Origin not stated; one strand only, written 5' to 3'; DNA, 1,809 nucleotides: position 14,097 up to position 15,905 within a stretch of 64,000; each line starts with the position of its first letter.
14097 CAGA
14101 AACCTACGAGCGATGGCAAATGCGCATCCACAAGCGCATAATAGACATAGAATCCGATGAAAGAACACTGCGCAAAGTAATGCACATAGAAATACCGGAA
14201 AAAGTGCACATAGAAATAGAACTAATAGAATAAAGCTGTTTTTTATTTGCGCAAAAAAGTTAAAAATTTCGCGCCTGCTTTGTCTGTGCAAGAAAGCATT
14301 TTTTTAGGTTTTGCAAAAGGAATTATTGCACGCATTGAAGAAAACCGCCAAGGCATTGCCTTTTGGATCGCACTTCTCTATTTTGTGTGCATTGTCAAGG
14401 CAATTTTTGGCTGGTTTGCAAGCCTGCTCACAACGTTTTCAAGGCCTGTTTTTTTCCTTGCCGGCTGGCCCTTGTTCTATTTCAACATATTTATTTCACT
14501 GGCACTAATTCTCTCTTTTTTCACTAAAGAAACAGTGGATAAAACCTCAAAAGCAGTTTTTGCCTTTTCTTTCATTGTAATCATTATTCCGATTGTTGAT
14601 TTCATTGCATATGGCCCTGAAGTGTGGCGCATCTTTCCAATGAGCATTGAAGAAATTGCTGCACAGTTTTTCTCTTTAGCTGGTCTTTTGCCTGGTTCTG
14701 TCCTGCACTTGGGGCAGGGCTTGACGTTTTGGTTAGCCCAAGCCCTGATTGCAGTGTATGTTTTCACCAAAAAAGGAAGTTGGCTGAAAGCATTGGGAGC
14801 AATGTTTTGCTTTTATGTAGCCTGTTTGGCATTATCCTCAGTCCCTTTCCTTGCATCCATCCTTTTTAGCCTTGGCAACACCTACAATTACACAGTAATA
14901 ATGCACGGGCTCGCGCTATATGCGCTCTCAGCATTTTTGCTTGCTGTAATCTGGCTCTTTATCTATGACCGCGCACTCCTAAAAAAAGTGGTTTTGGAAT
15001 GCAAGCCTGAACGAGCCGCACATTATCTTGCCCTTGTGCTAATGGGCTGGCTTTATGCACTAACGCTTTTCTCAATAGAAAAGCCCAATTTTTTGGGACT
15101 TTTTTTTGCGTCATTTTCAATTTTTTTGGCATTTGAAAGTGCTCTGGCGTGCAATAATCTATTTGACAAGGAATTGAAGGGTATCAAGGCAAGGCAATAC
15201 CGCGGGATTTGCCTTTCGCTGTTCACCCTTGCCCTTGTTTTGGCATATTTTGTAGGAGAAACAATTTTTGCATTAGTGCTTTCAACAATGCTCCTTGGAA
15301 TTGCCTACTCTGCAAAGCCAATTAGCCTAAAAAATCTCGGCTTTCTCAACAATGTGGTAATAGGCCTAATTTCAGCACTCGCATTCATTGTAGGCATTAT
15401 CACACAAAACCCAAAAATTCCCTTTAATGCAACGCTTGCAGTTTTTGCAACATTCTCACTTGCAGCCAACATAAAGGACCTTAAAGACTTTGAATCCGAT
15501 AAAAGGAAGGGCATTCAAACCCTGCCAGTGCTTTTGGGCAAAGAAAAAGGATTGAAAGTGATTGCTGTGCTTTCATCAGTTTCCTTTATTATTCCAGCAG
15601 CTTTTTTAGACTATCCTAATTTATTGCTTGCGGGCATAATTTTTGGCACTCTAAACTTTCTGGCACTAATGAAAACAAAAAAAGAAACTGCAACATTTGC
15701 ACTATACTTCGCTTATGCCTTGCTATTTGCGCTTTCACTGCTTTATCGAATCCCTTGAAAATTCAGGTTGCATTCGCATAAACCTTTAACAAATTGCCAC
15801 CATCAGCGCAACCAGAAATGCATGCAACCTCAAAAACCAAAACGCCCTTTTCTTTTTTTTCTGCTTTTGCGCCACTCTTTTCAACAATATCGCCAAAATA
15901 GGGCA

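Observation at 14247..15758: UbiA-family prenyltransferase-like domain with a degenerate first Asp motif, fused to a large extra membrane domain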

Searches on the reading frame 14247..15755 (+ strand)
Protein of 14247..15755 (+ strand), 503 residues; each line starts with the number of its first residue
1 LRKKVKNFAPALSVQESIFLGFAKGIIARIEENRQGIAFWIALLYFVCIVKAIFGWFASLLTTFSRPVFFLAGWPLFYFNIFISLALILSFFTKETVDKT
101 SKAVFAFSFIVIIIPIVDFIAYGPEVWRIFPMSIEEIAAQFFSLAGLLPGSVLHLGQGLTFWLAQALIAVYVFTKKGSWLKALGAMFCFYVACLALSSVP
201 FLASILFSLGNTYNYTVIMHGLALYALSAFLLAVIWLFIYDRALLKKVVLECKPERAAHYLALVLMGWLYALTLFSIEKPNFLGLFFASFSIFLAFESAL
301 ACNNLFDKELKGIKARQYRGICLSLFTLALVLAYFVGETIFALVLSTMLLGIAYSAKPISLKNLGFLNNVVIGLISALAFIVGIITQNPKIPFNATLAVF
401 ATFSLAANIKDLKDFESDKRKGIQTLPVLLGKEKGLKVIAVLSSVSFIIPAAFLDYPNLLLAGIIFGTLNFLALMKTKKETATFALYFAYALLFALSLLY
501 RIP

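Call 3: search_protein_families(library=pfam, proteins=[window:14247-15755:+], max_evalue=1)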
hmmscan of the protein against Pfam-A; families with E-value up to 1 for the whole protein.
window:14247-15755:+ (503 aa): 1 family
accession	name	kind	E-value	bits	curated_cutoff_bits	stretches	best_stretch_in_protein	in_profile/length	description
PF01040.23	UbiA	-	6.5e-19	68.6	34.2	1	313-487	64-244/250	UbiA prenyltransferase family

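Call 4: search_protein_families(library=ncbifam, proteins=[window:14247-15755:+], max_evalue=1)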
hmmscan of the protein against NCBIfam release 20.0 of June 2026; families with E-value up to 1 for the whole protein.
window:14247-15755:+ (503 aa): 15 families
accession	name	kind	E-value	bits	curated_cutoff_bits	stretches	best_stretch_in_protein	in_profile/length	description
NF005742.0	PRK07566.1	equivalog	1.6e-16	60.3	313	1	316-466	111-266/315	chlorophyll synthase ChlG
NF009523.0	PRK12884.1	equivalog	5.6e-16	58.6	269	1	255-449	14-214/279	prenyltransferase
TIGR01476.1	chlor_syn_BchG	subfamily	2.6e-14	53.3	212.3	1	315-467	82-239/283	(bacterio)chlorophyll synthase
NF009522.0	PRK12883.1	equivalog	1.3e-13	51.1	353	1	322-454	88-216/279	geranylgeranylglycerol-phosphate geranylgeranyltransferase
NF009513.0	PRK12872.1-3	equivalog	7.7e-11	42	288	1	322-451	104-232/293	prenyltransferase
NF009521.0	PRK12882.1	equivalog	7.1e-10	38.6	296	1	314-472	82-243/280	geranylgeranylglycerol-phosphate geranylgeranyltransferase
NF009525.0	PRK12887.1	equivalog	8.9e-09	35.1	226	1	315-451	98-244/310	homogentisate phytyltransferase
TIGR01475.1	ubiA_other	subfamily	1.5e-07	31.2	180.8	1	313-466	80-238/282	UbiA-like polyprenyltransferase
NF009516.0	PRK12875.1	equivalog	2.1e-07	30.3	205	1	325-452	110-237/292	prenyltransferase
TIGR02056.1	ChlG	equivalog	2.6e-07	30.5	436.45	1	329-452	116-245/306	chlorophyll synthase ChlG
NF010117.0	PRK13591.1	equivalog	6e-06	25.6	238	1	307-449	90-238/307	prenyltransferase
NF004749.0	PRK06080.1-1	equivalog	2.2e-05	23.8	277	1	311-456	98-250/311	1,4-dihydroxy-2-naphthoate polyprenyltransferase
NF009512.0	PRK12872.1-1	equivalog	6.7e-05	22.6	278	1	333-454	101-239/303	geranylgeranylglycerol-phosphate geranylgeranyltransferase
NF004751.0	PRK06080.1-3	equivalog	0.00014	21.6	264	1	327-479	108-264/296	1,4-dihydroxy-2-naphthoate polyprenyltransferase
TIGR00751.1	menA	equivalog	0.0025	17.3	102.15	1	357-454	130-228/284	1,4-dihydroxy-2-naphthoate octaprenyltransferase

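Call 5: search_solved_structures(query=window:14247-15755:+, max_evalue=10, show_alignments=3)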
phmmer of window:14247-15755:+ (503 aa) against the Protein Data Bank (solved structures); distinct sequences matched with E-value up to 10: 3.
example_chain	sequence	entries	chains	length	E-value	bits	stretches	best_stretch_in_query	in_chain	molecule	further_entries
4tq3_A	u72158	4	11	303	1.1e-09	41.3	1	314-451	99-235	Prenyltransferase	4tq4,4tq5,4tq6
9sau_C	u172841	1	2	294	5.5e-05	25.7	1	341-458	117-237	Chlorophyll a synthase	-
9sas_C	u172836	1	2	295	5.5e-05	25.7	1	341-458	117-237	Chlorophyll a synthase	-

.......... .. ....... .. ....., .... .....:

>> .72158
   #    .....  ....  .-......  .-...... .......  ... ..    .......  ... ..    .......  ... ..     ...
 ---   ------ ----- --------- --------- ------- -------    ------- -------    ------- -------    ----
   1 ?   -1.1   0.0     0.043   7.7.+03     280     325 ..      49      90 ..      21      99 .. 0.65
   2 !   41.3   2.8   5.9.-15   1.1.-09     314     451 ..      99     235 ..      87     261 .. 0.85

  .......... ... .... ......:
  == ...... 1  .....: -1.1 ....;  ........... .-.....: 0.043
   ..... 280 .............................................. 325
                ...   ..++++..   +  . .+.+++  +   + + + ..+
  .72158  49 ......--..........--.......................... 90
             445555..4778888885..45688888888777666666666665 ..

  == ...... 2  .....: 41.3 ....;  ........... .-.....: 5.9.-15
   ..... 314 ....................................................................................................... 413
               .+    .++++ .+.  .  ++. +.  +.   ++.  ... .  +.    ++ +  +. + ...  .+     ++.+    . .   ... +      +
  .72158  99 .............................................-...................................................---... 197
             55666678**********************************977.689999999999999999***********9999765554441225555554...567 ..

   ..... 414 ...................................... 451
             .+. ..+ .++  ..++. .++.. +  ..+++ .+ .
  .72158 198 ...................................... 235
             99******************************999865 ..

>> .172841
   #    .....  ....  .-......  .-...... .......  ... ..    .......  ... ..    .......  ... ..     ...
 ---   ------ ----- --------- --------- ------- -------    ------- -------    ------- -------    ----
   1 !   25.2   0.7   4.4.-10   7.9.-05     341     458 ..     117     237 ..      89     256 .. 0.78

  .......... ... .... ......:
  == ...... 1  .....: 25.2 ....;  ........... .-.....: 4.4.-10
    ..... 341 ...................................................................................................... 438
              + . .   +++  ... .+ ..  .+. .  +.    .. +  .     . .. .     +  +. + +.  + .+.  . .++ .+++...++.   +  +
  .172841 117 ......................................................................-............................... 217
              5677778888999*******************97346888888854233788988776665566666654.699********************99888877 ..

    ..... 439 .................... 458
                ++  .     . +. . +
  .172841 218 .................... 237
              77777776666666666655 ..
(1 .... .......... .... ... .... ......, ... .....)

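Call 6: find_homologous_proteins(query=window:14247-15755:+, max_evalue=0.001)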
Query window:14247-15755:+ (503 aa): 10 proteins with E <= 0.001 among 8000 candidates.
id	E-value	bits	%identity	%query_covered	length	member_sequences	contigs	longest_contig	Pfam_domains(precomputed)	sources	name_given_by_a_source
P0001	0.0e+0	1033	100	97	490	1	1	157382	PF01040.24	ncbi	ncbi:MAG: UbiA family prenyltransferase [Candidatus Diapherotrites archaeon]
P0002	2.1e-160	553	56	96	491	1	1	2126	PF01040.24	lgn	-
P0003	4.8e-157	542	54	97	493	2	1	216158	PF01040.24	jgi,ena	-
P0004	9.9e-124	432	47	94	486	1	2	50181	PF01040.24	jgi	-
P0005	3.1e-112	394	44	94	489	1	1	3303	PF01040.24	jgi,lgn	jgi:4-hydroxybenzoate polyprenyltransferase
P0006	1.0e-97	346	42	95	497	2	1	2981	PF01040.24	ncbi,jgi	-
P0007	3.8e-95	338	41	95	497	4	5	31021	PF01040.24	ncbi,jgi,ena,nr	ncbi:MAG: UbiA family prenyltransferase [Candidatus Diapherotrites archaeon]|nr:UbiA family prenyltr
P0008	8.6e-56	208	36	84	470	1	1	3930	PF01040.24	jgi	-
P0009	2.2e-17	82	26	84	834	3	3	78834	PF13431.13,PF13414.13,PF01040.24,PF13428.13,PF14559.13,PF13371.13,PF00515.35,PF13424.13,PF13432.13,PF13181.13,PF07719.24,PF13174.13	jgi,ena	-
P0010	3.8e-12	64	28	76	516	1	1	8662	PF01040.24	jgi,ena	-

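Call 10: find_encoding_contigs(protein=P0003, flank=10000, max_places=2)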
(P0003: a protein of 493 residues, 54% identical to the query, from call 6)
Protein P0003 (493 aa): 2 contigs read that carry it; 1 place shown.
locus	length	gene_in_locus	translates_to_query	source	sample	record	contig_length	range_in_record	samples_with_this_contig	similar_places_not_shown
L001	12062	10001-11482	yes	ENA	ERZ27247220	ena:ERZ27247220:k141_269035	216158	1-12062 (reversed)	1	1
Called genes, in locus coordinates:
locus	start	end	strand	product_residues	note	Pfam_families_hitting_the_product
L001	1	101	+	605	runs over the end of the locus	PF04566:RNA_pol_Rpb2_4, PF04567:RNA_pol_Rpb2_5, PF00562:RNA_pol_Rpb2_6, PF04560:RNA_pol_Rpb2_7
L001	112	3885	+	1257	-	PF04997:RNA_pol_Rpb1_1, PF00623:RNA_pol_Rpb1_2, PF04983:RNA_pol_Rpb1_3, PF05000:RNA_pol_Rpb1_4, PF04998:RNA_pol_Rpb1_5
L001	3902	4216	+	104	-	PF01248:Ribosomal_L7Ae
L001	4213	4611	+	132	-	PF07650:KH_2 (weak)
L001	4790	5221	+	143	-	PF00164:Ribosom_S12_S23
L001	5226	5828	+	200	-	PF00177:Ribosomal_S7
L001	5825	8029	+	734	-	PF00009:GTP_EFTU, PF22042:EF-G_D2, PF03144:GTP_EFTU_D2, PF14492:EFG_III, PF03764:EFG_IV, PF00679:EFG_C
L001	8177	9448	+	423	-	PF00009:GTP_EFTU, PF08477:Roc (faint), PF01926:MMR_HSR1, PF03144:GTP_EFTU_D2, PF03143:GTP_EFTU_D3, PF22594:GTP-eEF1A_C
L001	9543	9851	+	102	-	PF00338:Ribosomal_S10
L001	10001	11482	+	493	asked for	PF01040:UbiA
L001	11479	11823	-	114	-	-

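Call 11: find_encoding_contigs(protein=P0007, flank=10000, max_places=2)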
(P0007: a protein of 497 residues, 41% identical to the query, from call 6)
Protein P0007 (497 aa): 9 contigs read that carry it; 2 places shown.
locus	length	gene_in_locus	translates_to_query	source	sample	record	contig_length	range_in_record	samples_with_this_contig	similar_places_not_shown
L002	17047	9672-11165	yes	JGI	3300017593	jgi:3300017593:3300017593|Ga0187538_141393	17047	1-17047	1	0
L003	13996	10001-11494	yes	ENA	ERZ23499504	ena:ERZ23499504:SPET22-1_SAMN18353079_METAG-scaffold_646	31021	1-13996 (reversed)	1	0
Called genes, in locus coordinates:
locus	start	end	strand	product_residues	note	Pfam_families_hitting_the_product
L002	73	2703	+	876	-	PF04997:RNA_pol_Rpb1_1, PF00623:RNA_pol_Rpb1_2, PF04983:RNA_pol_Rpb1_3, PF05000:RNA_pol_Rpb1_4, PF04998:RNA_pol_Rpb1_5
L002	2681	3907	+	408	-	PF04998:RNA_pol_Rpb1_5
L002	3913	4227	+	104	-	PF01248:Ribosomal_L7Ae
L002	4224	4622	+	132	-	PF26594:KH_NusA_2nd (faint)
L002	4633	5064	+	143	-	PF00164:Ribosom_S12_S23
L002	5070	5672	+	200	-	PF00177:Ribosomal_S7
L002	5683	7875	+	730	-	PF00009:GTP_EFTU, PF22042:EF-G_D2, PF03144:GTP_EFTU_D2, PF14492:EFG_III, PF03764:EFG_IV, PF00679:EFG_C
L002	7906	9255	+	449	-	PF00009:GTP_EFTU, PF01926:MMR_HSR1 (weak), PF03144:GTP_EFTU_D2, PF03143:GTP_EFTU_D3, PF22594:GTP-eEF1A_C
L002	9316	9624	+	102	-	PF00338:Ribosomal_S10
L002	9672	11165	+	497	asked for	PF01040:UbiA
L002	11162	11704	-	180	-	-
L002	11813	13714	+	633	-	PF17963:Big_9 (faint), PF00801:PKD, PF18911:PKD_4, PF22352:K319L-like_PKD, PF21027:Sde0182_C (faint), PF02010:REJ (weak), PF18911:PKD_4, PF00801:PKD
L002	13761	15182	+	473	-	PF13231:PMT_2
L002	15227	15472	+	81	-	-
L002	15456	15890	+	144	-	PF01850:PIN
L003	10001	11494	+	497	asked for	PF01040:UbiA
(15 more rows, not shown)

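Call 12: find_encoding_contigs(protein=P0009, flank=10000, max_places=2)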
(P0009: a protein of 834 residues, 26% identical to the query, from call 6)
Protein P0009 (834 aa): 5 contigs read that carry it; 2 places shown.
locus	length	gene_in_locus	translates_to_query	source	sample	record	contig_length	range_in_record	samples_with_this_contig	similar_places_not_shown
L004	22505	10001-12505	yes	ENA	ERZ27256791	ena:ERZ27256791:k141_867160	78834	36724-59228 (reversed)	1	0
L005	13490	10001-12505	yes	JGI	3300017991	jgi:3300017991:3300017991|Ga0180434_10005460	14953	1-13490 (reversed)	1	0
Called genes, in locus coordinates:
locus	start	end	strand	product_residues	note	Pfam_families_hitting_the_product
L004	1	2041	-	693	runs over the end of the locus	PF00009:GTP_EFTU, PF22042:EF-G_D2, PF03144:GTP_EFTU_D2, PF14492:EFG_III, PF03764:EFG_IV, PF00679:EFG_C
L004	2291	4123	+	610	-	PF13623:SurA_N_2, PF13624:SurA_N_3, PF13145:Rotamase_2, PF13616:Rotamase_3, PF00639:Rotamase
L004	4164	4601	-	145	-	PF13399:LytR_C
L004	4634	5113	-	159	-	PF01230:HIT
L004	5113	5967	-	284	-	PF02569:Pantoate_ligase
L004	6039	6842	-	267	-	PF02548:Pantoate_transf, PF13714:PEP_mutase (weak)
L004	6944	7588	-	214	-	PF01712:dNK, PF13238:AAA_18 (weak), PF13671:AAA_33 (weak), PF02223:Thymidylate_kin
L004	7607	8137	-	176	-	PF01288:HPPK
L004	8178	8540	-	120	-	PF02152:FolB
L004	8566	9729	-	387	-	PF00155:Aminotran_1_2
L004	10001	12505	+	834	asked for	PF13431:TPR_17 (faint), PF01040:UbiA, PF13428:TPR_14 (faint), PF07719:TPR_2 (faint), PF14559:TPR_19 (weak), PF13432:TPR_16, PF13371:TPR_9 (weak), PF13414:TPR_11 (weak), +4 more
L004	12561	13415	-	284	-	PF01937:ARMT1-like_dom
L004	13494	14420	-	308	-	PF02811:PHP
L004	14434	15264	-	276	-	-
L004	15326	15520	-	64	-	-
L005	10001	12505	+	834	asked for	PF13431:TPR_17 (faint), PF01040:UbiA, PF13428:TPR_14 (faint), PF07719:TPR_2 (faint), PF14559:TPR_19 (weak), PF13432:TPR_16, PF13371:TPR_9 (weak), PF13414:TPR_11 (weak), +4 more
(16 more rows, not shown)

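Call 13: find_encoding_contigs(protein=P0010, flank=10000, max_places=2)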
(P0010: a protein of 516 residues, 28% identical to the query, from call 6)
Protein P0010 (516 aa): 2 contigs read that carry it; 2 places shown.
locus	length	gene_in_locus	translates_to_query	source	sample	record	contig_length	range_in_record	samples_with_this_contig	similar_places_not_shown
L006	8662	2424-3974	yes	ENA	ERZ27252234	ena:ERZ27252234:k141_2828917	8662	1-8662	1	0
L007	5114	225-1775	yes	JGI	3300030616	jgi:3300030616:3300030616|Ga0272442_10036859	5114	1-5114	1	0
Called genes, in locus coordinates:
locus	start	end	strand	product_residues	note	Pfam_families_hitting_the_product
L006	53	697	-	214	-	PF01066:CDP-OH_P_transf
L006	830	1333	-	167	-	-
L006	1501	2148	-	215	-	PF04473:DUF553 (faint), PF24656:CEPT76_peptidase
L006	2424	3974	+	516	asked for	PF01040:UbiA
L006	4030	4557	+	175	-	-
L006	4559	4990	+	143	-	PF27960:NCMAP (weak)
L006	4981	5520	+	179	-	-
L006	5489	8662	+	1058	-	?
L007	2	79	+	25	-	?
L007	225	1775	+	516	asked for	PF01040:UbiA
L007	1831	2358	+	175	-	-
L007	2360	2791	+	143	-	PF27960:NCMAP (weak)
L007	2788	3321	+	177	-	-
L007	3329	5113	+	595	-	?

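Call 14: find_encoding_contigs(protein=P0004, flank=10000, max_places=2)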
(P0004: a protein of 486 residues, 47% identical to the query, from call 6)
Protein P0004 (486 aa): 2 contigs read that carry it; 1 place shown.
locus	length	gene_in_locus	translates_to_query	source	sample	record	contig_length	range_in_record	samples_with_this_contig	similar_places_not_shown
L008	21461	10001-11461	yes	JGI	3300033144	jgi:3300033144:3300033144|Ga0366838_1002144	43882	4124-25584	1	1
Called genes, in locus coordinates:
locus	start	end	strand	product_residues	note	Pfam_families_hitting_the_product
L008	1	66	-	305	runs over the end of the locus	PF04055:Radical_SAM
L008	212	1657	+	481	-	PF04055:Radical_SAM, PF13186:SPASM (weak)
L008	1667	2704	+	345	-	PF01478:Peptidase_A24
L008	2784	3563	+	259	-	-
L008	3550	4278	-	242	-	PF02517:Rce1-like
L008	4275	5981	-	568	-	PF04055:Radical_SAM, PF13353:Fer4_12 (faint)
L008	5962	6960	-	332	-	PF04055:Radical_SAM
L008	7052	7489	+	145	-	PF13302:Acetyltransf_3 (weak), PF00583:Acetyltransf_1, PF13508:Acetyltransf_7 (weak)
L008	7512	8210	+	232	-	PF01902:Diphthami_syn_2_N, PF28410:Diphthami_syn_2_C (weak)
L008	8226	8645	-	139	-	-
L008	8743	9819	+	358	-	PF18911:PKD_4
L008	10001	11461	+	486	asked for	PF01040:UbiA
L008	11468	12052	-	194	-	-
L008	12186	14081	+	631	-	PF22352:K319L-like_PKD (faint), PF00801:PKD (faint), PF18911:PKD_4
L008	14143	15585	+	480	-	PF01139:RtcB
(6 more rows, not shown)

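Call 15: predict_structure(alignment_id=A1)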
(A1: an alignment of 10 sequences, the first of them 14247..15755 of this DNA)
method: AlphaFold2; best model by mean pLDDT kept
length: 503 residues; sequences in the alignment: 10
mean_pLDDT: 83.7   pTM: 0.80
mean pLDDT of the five models: 83.7, 81.2, 80.8, 79.3, 78.6
residues with pLDDT >= 90: 153; 70-90: 308; 50-70: 32; < 50: 10
segments of 3 or more residues with pLDDT < 50: 1-10
pLDDT, mean of each block of 10 residues (from residue 1): 39 71 85 80 86 77 74 86 94 91 86 81 63 69 70 79 90 91 93 82 72 74 88 89 77 81 93 80 92 92 85 81 86 89 94 86 85 94 91 91 89 82 86 89 93 87 93 88 88 87 66
secondary structure, 60 per line:
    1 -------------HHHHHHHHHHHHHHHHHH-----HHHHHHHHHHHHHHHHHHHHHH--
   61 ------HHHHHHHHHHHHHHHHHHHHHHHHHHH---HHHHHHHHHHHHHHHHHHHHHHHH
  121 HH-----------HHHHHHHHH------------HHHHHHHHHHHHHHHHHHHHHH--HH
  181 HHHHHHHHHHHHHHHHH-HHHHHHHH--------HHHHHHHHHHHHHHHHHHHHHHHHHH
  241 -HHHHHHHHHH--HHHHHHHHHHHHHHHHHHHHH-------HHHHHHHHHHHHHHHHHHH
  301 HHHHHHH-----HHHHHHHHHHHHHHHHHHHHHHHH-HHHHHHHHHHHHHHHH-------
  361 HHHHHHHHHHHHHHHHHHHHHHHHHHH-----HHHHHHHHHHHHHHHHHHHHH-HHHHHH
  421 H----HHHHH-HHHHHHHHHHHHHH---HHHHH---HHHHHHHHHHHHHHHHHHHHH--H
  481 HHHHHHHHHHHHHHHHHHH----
elements in order: H14-31 H37-58 H67-93 H97-122 H134-142 H155-176 H179-197 H199-206 H215-240 H242-251 H254-274 H282-307 H313-336 H338-353 H361-387 H393-413 H415-421 H426-430 H432-445 H449-453 H457-477 H480-499
